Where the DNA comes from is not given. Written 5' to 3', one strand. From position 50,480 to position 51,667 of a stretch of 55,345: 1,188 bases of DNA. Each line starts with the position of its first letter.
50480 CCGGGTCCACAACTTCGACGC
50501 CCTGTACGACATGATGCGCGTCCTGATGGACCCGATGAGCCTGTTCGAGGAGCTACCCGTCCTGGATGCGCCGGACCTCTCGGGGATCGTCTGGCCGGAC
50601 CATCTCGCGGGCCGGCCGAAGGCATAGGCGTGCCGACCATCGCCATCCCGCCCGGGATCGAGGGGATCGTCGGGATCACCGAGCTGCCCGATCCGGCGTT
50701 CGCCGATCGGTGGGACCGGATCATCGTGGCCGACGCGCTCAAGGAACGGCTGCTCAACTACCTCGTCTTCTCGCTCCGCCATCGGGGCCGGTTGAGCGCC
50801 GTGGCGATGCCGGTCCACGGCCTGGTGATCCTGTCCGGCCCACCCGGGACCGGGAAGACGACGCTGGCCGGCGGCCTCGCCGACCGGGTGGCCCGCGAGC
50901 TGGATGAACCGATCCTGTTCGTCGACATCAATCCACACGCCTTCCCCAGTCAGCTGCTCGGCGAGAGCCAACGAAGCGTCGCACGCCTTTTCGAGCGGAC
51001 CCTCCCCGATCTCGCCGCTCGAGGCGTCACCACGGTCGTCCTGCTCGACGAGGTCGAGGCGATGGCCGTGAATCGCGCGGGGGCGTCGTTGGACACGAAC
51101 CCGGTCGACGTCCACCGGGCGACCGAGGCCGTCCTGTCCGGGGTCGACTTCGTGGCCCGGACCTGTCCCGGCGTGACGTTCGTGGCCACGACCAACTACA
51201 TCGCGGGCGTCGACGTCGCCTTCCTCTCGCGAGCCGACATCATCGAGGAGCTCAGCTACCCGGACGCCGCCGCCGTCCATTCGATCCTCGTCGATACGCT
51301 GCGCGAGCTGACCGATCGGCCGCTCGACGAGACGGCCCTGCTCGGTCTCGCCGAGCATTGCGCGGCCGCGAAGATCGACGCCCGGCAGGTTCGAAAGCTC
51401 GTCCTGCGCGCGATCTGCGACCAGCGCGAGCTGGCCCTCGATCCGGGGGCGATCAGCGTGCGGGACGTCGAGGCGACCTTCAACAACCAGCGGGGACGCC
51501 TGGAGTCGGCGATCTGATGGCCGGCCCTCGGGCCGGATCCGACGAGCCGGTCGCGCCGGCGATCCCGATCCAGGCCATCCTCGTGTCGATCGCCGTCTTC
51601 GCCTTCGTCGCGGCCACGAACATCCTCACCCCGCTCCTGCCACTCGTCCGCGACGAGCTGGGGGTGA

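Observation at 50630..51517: Orphan TRIP13/Pch2 (CBASS Cap6)-type AAA+ ATPase inside a catabolic operon, with no HORMA or CD-NTase partner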

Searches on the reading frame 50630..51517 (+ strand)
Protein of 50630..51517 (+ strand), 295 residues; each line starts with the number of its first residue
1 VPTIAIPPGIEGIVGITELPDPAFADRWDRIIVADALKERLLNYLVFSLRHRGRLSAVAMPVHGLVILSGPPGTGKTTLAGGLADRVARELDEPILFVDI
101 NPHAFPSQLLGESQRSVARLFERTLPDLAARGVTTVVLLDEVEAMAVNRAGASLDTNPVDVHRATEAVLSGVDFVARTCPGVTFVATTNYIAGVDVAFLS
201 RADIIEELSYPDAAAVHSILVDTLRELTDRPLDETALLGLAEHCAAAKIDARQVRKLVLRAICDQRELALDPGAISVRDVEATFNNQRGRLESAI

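Call 3: search_protein_families(library=pfam, proteins=[window:50630-51517:+], max_evalue=0.01)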
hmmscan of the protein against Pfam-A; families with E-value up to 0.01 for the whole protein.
window:50630-51517:+ (295 aa): 14 families
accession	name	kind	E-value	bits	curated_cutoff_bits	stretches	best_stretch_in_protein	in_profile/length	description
PF00004.35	AAA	-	2.2e-17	64.2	21.2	1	66-209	1-130/131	ATPase family associated with various cellular activities (AAA)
PF13191.12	AAA_16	-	1.2e-06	29.6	32.6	1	55-131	16-85/167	AAA ATPase domain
PF13401.12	AAA_22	-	5.7e-06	27.1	27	1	64-145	6-96/130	AAA domain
PF13481.12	AAA_25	-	7.8e-06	26.1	27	1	60-128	30-98/195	AAA domain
PF07728.20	AAA_5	-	2.7e-05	24.7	22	1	66-192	2-125/139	AAA domain (dynein-related subfamily)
PF20720.3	nSTAND3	-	0.00014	22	27.2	1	63-91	17-45/155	Novel STAND NTPase 3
PF13521.12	AAA_28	-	0.00053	20.7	27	1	66-86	2-22/164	AAA domain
PF13604.12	AAA_30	-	0.00065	19.9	27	1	58-144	13-99/191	AAA domain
PF13671.12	AAA_33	-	0.0015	19.3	27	1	65-137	1-75/143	AAA domain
PF13238.12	AAA_18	-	0.0019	19.1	29.4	1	66-87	1-22/128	AAA domain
PF06745.19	ATPase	-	0.0035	17.2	26.6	1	61-107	17-61/231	KaiC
PF13245.12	AAA_19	-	0.0052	17.4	25.1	1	62-136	10-71/134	AAA domain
PF01695.23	IstB_IS21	-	0.0063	16.5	24.1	0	66-89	95-118/238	IstB-like ATP binding protein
PF13173.12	AAA_14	-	0.008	16.6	27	0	65-145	4-74/129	AAA domain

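Call 4: search_protein_families(library=padloc, proteins=[window:50630-51517:+], max_evalue=0.01)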
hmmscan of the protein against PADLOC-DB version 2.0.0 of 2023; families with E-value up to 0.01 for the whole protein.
window:50630-51517:+ (295 aa): 11 families
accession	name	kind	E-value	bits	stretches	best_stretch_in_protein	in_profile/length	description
PDLC00915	TRIP13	-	1e-86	289.1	1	11-287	11-291/302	TRIP13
PDLC00914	TRIP13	-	3.5e-17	60.8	1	61-231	69-238/302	TRIP13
PDLC02196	IetA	-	4.6e-16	57.2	1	30-265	90-305/374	-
PDLC02195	IetA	-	4.4e-14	50.6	1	32-250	107-306/395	-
PDLC04232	IetA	-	1.6e-11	42.2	1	43-228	96-263/330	-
PDLC04231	IetA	-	5.8e-07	27.6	1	65-211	119-245/262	-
PDLC04140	mad8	-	5e-05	21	1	61-229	25-186/314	mads_8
PDLC03920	MkoA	-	0.001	15.4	1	62-85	630-653/1112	-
PDLC05079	PDC-S73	-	0.0025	14.7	1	63-84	191-212/752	-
PDLC03924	MkoC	-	0.0036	13.4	1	66-79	269-282/1136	-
PDLC02496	BrxF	-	0.004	15.2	1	62-145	20-96/158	BrxF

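Call 5: search_protein_families(library=ncbifam, proteins=[window:50630-51517:+], max_evalue=0.01)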
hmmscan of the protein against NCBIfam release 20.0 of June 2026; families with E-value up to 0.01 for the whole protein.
window:50630-51517:+ (295 aa): 26 families (the best 25 are shown)
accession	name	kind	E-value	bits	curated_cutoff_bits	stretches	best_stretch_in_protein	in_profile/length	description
NF042959.1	IteA_antiphage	equivalog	1.7e-16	60.4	510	1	30-251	93-295/367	anti-phage ATPase IteA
NF003069.1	PRK03992.1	subfamily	2.8e-12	46.5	500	1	63-251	166-343/379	proteasome-activating nucleotidase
TIGR01242.2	TIGR01242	subfamily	4.5e-12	45.6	500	1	64-252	150-327/362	proteasome-activating nucleotidase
TIGR03689.1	pup_AAA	equivalog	9.5e-12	44.4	504.75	1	66-247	219-401/512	proteasome ATPase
NF047747.1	PrtsmActNtasePan2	equivalog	1.4e-11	44.3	700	1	57-251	179-363/397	proteasome-activating nucleotidase Pan2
TIGR01243.1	CDC48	subfamily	1.7e-11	43.1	802.65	1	27-222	451-633/733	CDC48 family AAA ATPase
NF041006.2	cell_div_CdvC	equivalog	3.7e-10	39.3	650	1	28-280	102-342/370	cell division protein CdvC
NF047748.1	PrtsmActNtasePan1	equivalog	9.9e-10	38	750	1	52-251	171-360/405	proteasome-activating nucleotidase Pan1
NF008004.0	PRK10733.1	equivalog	3.8e-06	25.2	1008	1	35-213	158-324/644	ATP-dependent zinc metalloprotease FtsH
TIGR01241.2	FtsH_fam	equivalog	0.00035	19.5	600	1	64-199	196-318/598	ATP-dependent zinc metalloprotease FtsH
TIGR02640.1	gas_vesic_GvpN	equivalog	0.00048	19.7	266.8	1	60-114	22-68/262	gas vesicle protein GvpN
TIGR02928.1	TIGR02928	subfamily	0.00061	18.8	181.3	0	66-108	43-88/366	orc1/cdc6 family replication initiation protein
TIGR00763.1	lon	equivalog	0.00083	17.9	608.05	0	37-90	334-380/795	endopeptidase La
TIGR03922.1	T7SS_EccA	equivalog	0.0011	17.6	466.65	1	66-146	315-388/557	type VII secretion AAA-ATPase EccA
NF038214.1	IS21_help_AAA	equivalog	0.0014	18.4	200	1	66-100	93-126/232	IS21-like element helper ATPase IstB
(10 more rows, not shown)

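Call 7: find_homologous_proteins(query=window:50630-51517:+, max_evalue=1e-10)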
Query window:50630-51517:+ (295 aa): 3607 proteins with E <= 1e-10 among 8000 candidates; the best 120 are listed.
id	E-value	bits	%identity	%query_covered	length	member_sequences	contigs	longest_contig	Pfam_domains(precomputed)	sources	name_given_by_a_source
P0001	2.9e-185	632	100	100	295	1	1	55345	PF00004.36,PF13401.13,PF13481.13,PF13191.13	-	-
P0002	1.5e-176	604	95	100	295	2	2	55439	PF00004.36,PF13401.13,PF13191.13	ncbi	-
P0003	6.2e-169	579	91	100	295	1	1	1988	PF00004.36,PF13401.13,PF07728.21,PF13481.13,PF13191.13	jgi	jgi:AAA+ superfamily predicted ATPase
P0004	9.6e-169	578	90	100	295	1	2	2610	PF01695.24,PF00004.36,PF13401.13,PF07728.21,PF20720.4,PF13191.13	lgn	-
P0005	5.7e-168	576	90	100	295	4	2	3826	PF00004.36,PF13401.13,PF07728.21,PF13481.13,PF13191.13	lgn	-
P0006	5.1e-166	569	89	100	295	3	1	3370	PF00004.36,PF13401.13,PF07728.21,PF13481.13,PF13191.13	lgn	-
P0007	2.5e-161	554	87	100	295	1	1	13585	PF00004.36,PF07728.21,PF13481.13,PF13191.13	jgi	-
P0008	1.2e-160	552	87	100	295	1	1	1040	PF00004.36,PF13401.13,PF07728.21,PF13191.13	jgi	jgi:pachytene checkpoint protein 2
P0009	3.8e-160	550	84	100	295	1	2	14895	PF00004.36,PF13401.13,PF07728.21,PF13191.13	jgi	jgi:AAA+ superfamily predicted ATPase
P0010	1.6e-159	548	87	100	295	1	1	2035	PF00004.36,PF07728.21,PF13481.13,PF13191.13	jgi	-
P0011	2.3e-158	544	85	100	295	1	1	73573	PF01695.24,PF00004.36,PF13401.13,PF13191.13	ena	-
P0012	1.7e-157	541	84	100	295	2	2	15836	PF01695.24,PF00004.36,PF13401.13,PF07728.21,PF13481.13,PF13191.13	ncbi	-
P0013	1.7e-156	538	83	100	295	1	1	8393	PF01695.24,PF00004.36,PF13401.13,PF07728.21,PF13481.13,PF13191.13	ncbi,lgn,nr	ncbi:MAG: AAA family ATPase [Candidatus Limnocylindrales bacterium]|nr:AAA family ATPase [Candidatus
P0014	1.9e-156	538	84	100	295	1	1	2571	PF00004.36,PF13401.13,PF07728.21,PF13481.13,PF13191.13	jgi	jgi:SpoVK/Ycf46/Vps4 family AAA+-type ATPase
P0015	2.7e-156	537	83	100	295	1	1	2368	PF00004.36,PF13401.13,PF07728.21,PF13191.13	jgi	jgi:pachytene checkpoint protein 2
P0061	5.8e-136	471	74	100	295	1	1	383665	PF01695.24,PF13671.13,PF00004.36,PF13401.13,PF07728.21,PF13481.13,PF13191.13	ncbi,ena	-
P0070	5.2e-130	451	69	100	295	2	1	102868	PF00004.36,PF13401.13,PF07728.21,PF13481.13,PF13191.13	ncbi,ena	-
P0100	4.7e-122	425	69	97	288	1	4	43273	PF01695.24,PF13671.13,PF00004.36,PF13401.13,PF07728.21,PF13481.13,PF13191.13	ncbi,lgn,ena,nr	ncbi:MAG: AAA family ATPase [Chloroflexi bacterium]|nr:AAA family ATPase [Chloroflexota bacterium]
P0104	8.7e-122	424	68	97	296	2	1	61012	PF00004.36,PF13401.13,PF13481.13,PF13191.13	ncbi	-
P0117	3.7e-120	419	66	99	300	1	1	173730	PF00004.36,PF13401.13,PF07728.21,PF13481.13,PF13191.13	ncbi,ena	-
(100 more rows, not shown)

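Call 8: find_encoding_contigs(protein=P0061, flank=10000, max_places=2)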
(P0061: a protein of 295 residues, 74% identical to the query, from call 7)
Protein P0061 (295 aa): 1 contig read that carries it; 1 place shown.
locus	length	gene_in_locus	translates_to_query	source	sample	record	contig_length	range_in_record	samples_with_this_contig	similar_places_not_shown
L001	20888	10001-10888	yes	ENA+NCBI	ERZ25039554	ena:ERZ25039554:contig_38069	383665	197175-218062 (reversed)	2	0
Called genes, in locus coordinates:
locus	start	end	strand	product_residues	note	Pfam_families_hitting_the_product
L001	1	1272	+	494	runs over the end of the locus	PF00171:Aldedh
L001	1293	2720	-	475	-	-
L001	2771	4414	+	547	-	PF07969:Amidohydro_3, PF01979:Amidohydro_1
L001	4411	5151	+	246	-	PF00392:GntR, PF13545:HTH_Crp_2 (weak), PF07729:FCD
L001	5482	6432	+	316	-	PF05448:AXE1 (faint), PF12740:PETase (faint), PF02129:Peptidase_S15, PF12697:Abhydrolase_6, PF12146:Hydrolase_4 (weak), PF00326:Peptidase_S9 (weak)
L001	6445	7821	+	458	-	PF01979:Amidohydro_1, PF12890:DHOase (weak), PF07969:Amidohydro_3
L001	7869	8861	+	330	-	PF00296:Bac_luciferase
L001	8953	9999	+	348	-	PF02311:AraC_binding (faint), PF07883:Cupin_2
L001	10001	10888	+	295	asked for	PF13481:AAA_25 (weak), PF13191:AAA_16 (faint), PF01695:IstB_IS21 (faint), PF07728:AAA_5 (weak), PF13401:AAA_22 (weak), PF13671:AAA_33 (weak), PF00004:AAA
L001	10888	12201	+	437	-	PF00083:Sugar_tr, PF07690:MFS_1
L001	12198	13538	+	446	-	PF01546:Peptidase_M20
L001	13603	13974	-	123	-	PF18029:Glyoxalase_6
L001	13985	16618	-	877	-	PF00122:E1-E2_ATPase, PF00702:Hydrolase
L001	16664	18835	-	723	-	PF19568:Spore_III_AA, PF03266:NTPase_1 (faint), PF13604:AAA_30 (weak), PF25516:PTPase, PF01424:R3H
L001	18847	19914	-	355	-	-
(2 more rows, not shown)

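Call 9: find_encoding_contigs(protein=P0117, flank=10000, max_places=2)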
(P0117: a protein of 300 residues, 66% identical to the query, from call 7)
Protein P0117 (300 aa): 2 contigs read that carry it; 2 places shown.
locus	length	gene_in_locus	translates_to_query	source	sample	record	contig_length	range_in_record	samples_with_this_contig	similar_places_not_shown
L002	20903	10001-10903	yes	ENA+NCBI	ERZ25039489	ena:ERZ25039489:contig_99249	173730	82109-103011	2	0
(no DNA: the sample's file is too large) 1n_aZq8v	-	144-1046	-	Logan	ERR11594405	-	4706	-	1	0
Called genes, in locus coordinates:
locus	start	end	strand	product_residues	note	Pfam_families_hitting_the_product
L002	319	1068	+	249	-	PF00392:GntR, PF13545:HTH_Crp_2 (weak), PF07729:FCD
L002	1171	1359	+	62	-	PF05199:GMC_oxred_C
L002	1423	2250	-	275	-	PF00528:BPD_transp_1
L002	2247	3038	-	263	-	PF00005:ABC_tran, PF13304:AAA_21 (faint)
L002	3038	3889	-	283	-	PF00528:BPD_transp_1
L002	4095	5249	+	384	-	PF13379:NMT1_2, PF09084:NMT1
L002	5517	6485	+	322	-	PF02129:Peptidase_S15, PF12697:Abhydrolase_6 (weak), PF00326:Peptidase_S9 (faint), PF12146:Hydrolase_4 (weak)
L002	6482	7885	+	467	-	PF01979:Amidohydro_1, PF12890:DHOase, PF07969:Amidohydro_3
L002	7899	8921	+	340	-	PF00296:Bac_luciferase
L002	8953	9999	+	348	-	PF02311:AraC_binding (faint), PF07883:Cupin_2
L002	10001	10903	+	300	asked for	PF13481:AAA_25 (weak), PF13191:AAA_16 (faint), PF00004:AAA, PF07728:AAA_5 (faint), PF13401:AAA_22 (faint)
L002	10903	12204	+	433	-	PF06779:MFS_4 (weak), PF00083:Sugar_tr, PF07690:MFS_1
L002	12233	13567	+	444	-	PF01546:Peptidase_M20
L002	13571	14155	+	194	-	PF00226:DnaJ, PF12728:HTH_17 (weak)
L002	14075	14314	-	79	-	-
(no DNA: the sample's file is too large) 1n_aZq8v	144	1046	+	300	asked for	PF13481:AAA_25 (weak), PF13191:AAA_16 (faint), PF00004:AAA, PF07728:AAA_5 (faint), PF13401:AAA_22 (faint)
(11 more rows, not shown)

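Call 10: find_encoding_contigs(protein=P0070, flank=10000, max_places=2)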
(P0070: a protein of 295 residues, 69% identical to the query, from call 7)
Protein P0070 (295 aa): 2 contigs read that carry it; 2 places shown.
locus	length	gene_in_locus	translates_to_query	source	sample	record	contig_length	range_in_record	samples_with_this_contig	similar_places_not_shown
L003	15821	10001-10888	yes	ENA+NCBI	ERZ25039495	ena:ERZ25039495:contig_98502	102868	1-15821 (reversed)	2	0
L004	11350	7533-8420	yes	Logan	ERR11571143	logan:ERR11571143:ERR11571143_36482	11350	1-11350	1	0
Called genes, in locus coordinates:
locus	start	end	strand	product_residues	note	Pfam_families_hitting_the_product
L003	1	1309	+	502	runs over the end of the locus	PF00732:GMC_oxred_N, PF00890:FAD_binding_2 (faint), PF01266:DAO (faint), PF05834:Lycopene_cycl (faint), PF07992:Pyr_redox_2 (faint), PF05199:GMC_oxred_C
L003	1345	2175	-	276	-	PF00528:BPD_transp_1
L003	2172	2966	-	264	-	PF00005:ABC_tran, PF13304:AAA_21 (faint)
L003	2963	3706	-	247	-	PF00528:BPD_transp_1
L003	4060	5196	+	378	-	PF13379:NMT1_2, PF09084:NMT1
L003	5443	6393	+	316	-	PF05448:AXE1 (faint), PF12740:PETase (faint), PF02129:Peptidase_S15, PF12697:Abhydrolase_6 (weak), PF00326:Peptidase_S9 (faint), PF12146:Hydrolase_4 (weak)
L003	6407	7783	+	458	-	PF01979:Amidohydro_1, PF12890:DHOase (weak), PF07969:Amidohydro_3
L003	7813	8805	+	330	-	PF00296:Bac_luciferase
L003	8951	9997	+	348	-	PF02311:AraC_binding (faint), PF07883:Cupin_2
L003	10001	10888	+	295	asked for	PF13481:AAA_25 (weak), PF13191:AAA_16 (faint), PF07728:AAA_5 (weak), PF13401:AAA_22 (faint), PF00004:AAA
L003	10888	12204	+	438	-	PF00083:Sugar_tr, PF06779:MFS_4 (faint), PF07690:MFS_1, PF00083:Sugar_tr (weak)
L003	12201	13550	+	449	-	PF01546:Peptidase_M20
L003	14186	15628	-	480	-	PF01637:ATPase_2, PF03008:DUF234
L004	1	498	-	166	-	?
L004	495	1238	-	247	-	PF00528:BPD_transp_1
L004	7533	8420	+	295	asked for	PF13481:AAA_25 (weak), PF13191:AAA_16 (faint), PF07728:AAA_5 (weak), PF13401:AAA_22 (faint), PF00004:AAA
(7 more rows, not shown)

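Call 11: search_solved_structures(query=window:50630-51517:+, max_evalue=0.00001, show_alignments=3)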
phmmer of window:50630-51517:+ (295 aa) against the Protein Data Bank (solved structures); distinct sequences matched with E-value up to 0.00001: 136 (the best 60 are shown).
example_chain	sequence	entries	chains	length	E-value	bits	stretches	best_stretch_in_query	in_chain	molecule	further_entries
6lk0_A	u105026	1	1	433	3.3e-26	95.8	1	19-228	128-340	Pachytene checkpoint protein 2 homolog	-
7l9p_A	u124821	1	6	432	8.7e-26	94.4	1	19-228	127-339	Pachytene checkpoint protein 2 homolog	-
5vq9_D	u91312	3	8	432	8.7e-26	94.4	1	19-228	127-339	Pachytene checkpoint protein 2 homolog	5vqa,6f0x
4xgu_A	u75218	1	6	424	1.9e-25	93.3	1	8-228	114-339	Putative pachytene checkpoint protein 2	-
5wc2_A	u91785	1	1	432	2.3e-25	93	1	19-228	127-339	Pachytene checkpoint protein 2 homolog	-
6oaa_B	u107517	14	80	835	1.6e-19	73.9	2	27-239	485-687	Cell division control protein 48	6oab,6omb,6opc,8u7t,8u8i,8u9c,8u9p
8dar_A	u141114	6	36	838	1.6e-19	73.9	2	27-239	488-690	Cell division control protein 48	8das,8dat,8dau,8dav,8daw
6oa9_A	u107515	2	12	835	4e-19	72.6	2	27-239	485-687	Cell division control protein 48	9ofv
6chs_H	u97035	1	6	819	9e-17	64.9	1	16-227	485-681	Putative cell division control protein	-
9bji_A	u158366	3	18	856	1.6e-16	64.1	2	59-227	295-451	Nuclear valosin-containing protein-like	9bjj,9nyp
7wub_D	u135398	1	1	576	4.2e-16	62.7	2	46-220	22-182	Transitional endoplasmic reticulum ATPase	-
8rhn_K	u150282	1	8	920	4.4e-16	62.6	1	28-220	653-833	ATPase family gene 2 protein homolog A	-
7wd3_A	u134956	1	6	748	5.3e-16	62.3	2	60-242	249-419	ATPase family gene 2 protein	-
6mck_A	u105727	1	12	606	5.6e-16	62.3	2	46-220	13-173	Transitional endoplasmic reticulum ATPase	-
7wub_C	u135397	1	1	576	5.8e-16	62.2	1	46-220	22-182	Transitional endoplasmic reticulum ATPase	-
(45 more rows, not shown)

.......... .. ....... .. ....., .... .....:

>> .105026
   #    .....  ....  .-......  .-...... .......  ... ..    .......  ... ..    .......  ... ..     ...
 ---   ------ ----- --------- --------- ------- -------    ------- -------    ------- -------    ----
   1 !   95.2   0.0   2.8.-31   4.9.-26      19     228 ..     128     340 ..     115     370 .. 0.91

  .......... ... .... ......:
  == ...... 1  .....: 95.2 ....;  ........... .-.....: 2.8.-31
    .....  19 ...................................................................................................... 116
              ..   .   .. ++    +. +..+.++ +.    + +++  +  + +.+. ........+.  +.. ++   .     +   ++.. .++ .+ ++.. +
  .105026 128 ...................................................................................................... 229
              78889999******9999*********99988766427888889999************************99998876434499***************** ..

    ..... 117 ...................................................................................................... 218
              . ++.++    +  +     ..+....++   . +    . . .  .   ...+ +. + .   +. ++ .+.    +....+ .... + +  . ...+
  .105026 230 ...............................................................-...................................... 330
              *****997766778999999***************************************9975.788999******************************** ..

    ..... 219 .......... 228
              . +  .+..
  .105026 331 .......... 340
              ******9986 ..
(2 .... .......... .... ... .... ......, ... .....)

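Call 16: search_protein_families(library=padloc, alignment_id=A1, max_evalue=0.00001)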
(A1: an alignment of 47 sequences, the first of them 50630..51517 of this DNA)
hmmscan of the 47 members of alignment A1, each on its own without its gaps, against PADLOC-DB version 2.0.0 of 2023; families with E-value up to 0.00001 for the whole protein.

A. member 1, window:50630-51517:+ (295 aa): 6 families
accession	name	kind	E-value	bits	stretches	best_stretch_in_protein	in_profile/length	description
PDLC00915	TRIP13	-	1e-86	289.1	1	11-287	11-291/302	TRIP13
PDLC00914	TRIP13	-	3.5e-17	60.8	1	61-231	69-238/302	TRIP13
PDLC02196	IetA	-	4.6e-16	57.2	1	30-265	90-305/374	-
PDLC02195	IetA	-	4.4e-14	50.6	1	32-250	107-306/395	-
PDLC04232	IetA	-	1.6e-11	42.2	1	43-228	96-263/330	-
PDLC04231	IetA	-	5.8e-07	27.6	1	65-211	119-245/262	-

B. families by the number of members that match (of 47 scanned): 7 families
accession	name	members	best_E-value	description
PDLC01078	C3a156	2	3.7e-17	oxidoreductase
PDLC00915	TRIP13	1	1e-86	TRIP13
PDLC00914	TRIP13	1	3.5e-17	TRIP13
PDLC02196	IetA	1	4.6e-16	-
PDLC02195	IetA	1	4.4e-14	-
PDLC04232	IetA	1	1.6e-11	-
PDLC04231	IetA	1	5.8e-07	-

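Call 19: find_encoding_contigs(protein=P0104, flank=8000, max_places=2)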
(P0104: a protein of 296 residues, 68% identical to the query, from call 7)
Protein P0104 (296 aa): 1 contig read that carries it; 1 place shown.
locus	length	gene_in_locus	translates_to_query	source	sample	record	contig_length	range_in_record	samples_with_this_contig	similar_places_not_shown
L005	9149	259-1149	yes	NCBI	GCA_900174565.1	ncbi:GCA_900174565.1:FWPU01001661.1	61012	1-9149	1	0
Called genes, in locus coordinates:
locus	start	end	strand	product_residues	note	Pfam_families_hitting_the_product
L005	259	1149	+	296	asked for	PF13191:AAA_16 (faint), PF13481:AAA_25 (faint), PF13401:AAA_22 (weak), PF00004:AAA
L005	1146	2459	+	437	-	PF07690:MFS_1, PF00083:Sugar_tr, PF07690:MFS_1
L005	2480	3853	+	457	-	PF01546:Peptidase_M20, PF07687:M20_dimer (weak)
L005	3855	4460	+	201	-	PF00226:DnaJ, PF12728:HTH_17 (faint)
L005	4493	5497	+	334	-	PF00296:Bac_luciferase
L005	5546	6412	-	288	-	PF00285:Citrate_synt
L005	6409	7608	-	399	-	PF02515:CoA_transf_3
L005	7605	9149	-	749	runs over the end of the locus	PF02538:Hydantoinase_B, PF08882:Acetone_carb_G (weak)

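Call 20: find_encoding_contigs(protein=P0100, flank=8000, max_places=2)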
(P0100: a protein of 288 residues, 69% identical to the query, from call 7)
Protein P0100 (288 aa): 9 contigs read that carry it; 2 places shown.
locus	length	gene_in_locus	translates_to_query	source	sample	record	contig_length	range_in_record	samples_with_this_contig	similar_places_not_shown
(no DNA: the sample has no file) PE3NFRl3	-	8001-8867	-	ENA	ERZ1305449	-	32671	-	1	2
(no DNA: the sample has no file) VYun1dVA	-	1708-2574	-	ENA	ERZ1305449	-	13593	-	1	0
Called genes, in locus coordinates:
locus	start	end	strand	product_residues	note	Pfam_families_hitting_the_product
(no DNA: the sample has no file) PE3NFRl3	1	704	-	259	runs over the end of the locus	PF00392:GntR, PF07729:FCD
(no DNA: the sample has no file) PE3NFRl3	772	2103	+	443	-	PF05977:MFS_3, PF07690:MFS_1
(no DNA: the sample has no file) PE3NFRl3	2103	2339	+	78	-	PF13459:Fer4_15 (weak), PF13370:Fer4_13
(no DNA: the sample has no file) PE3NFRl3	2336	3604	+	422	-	PF00067:p450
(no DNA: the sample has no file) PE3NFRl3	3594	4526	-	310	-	PF00561:Abhydrolase_1, PF12697:Abhydrolase_6, PF12146:Hydrolase_4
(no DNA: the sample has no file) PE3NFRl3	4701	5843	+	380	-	-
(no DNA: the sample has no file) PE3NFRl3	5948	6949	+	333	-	PF00296:Bac_luciferase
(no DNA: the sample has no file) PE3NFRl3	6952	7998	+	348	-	PF02311:AraC_binding (faint), PF07883:Cupin_2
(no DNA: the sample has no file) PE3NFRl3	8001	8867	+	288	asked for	PF13481:AAA_25 (weak), PF13191:AAA_16 (faint), PF01695:IstB_IS21 (faint), PF13401:AAA_22 (faint), PF00004:AAA, PF07728:AAA_5 (faint), PF13671:AAA_33 (faint)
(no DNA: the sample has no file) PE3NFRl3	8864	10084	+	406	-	PF00083:Sugar_tr (weak), PF07690:MFS_1, PF06779:MFS_4 (weak), PF07690:MFS_1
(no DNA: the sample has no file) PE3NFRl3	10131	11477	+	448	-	PF01546:Peptidase_M20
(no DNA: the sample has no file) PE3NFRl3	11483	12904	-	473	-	PF06277:EutA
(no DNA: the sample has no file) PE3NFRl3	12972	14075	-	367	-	PF12973:Cupin_7 (faint), PF07883:Cupin_2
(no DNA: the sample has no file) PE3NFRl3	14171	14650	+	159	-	PF10604:Polyketide_cyc2, PF06240:COXG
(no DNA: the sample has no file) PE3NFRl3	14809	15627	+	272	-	PF00941:FAD_binding_5, PF03450:CO_deh_flav_C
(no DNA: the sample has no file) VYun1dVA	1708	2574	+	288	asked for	PF13481:AAA_25 (weak), PF13191:AAA_16 (faint), PF01695:IstB_IS21 (faint), PF13401:AAA_22 (faint), PF00004:AAA, PF07728:AAA_5 (faint), PF13671:AAA_33 (faint)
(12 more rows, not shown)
